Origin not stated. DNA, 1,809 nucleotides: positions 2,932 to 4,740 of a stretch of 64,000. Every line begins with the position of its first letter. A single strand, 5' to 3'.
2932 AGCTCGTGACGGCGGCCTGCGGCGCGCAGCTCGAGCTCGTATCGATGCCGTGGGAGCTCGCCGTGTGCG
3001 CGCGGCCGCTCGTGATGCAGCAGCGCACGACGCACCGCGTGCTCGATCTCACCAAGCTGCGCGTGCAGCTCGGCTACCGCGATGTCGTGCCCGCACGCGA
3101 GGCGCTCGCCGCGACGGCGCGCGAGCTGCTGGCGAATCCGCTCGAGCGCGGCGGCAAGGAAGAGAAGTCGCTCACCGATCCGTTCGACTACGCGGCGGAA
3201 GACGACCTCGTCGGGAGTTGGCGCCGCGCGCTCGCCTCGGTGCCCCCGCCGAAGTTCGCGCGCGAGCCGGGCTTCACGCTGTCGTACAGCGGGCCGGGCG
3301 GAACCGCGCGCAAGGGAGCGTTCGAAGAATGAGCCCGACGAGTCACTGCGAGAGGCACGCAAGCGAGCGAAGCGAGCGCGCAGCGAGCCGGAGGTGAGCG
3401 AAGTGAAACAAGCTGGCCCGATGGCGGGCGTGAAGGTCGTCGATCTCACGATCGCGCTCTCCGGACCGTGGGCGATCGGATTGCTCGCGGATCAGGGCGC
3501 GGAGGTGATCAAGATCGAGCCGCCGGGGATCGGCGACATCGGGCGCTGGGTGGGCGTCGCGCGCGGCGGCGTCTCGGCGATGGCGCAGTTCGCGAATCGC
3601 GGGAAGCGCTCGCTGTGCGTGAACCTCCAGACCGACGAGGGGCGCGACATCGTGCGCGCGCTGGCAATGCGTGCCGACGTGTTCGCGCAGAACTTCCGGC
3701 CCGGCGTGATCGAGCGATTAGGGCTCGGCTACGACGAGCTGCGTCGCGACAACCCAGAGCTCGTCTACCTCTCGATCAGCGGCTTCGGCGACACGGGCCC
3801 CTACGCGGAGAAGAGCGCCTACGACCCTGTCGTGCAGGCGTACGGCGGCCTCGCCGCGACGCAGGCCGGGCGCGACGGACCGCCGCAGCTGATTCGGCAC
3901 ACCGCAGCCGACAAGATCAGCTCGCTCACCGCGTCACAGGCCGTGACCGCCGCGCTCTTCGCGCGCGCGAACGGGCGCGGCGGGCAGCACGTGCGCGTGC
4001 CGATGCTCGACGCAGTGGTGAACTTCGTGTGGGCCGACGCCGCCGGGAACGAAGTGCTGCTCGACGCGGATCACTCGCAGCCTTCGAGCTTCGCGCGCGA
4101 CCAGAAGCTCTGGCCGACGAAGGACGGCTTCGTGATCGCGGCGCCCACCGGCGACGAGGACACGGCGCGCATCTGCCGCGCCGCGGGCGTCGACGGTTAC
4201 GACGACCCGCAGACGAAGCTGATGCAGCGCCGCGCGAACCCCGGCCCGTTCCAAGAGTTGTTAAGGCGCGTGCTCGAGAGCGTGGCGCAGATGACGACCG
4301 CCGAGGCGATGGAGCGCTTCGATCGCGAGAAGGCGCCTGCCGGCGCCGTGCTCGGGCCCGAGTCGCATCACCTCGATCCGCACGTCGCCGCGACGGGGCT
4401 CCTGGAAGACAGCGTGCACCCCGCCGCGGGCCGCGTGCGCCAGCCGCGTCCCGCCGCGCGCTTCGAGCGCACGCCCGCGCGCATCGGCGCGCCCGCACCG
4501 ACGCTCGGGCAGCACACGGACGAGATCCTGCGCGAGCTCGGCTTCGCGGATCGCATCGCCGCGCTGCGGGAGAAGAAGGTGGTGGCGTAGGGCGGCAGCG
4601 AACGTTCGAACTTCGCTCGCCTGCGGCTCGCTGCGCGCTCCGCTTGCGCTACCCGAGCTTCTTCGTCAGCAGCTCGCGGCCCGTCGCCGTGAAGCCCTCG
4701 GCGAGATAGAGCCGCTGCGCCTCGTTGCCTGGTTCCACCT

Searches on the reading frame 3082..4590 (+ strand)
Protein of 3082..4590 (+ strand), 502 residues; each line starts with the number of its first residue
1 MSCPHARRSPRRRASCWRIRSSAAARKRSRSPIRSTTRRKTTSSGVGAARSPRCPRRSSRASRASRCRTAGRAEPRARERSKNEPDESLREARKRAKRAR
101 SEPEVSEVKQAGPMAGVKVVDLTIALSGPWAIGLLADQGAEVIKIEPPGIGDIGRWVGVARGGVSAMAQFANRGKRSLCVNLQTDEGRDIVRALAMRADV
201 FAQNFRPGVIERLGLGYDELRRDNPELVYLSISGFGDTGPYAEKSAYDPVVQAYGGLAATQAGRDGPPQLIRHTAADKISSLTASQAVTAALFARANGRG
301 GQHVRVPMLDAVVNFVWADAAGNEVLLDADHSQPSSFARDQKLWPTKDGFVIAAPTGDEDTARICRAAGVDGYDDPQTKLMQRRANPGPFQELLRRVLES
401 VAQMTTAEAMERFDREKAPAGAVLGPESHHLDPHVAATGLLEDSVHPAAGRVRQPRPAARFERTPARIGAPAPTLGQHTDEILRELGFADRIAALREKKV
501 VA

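Call 83: search_protein_families(library=pfam, proteins=[window:3082-4590:+], max_evalue=0.00001)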
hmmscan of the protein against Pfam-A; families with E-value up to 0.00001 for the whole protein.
window:3082-4590:+ (502 aa): 1 family
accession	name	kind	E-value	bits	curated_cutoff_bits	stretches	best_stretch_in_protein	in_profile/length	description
PF02515.22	CoA_transf_3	-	2.8e-92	310.1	23.3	1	114-479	1-366/366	CoA-transferase family III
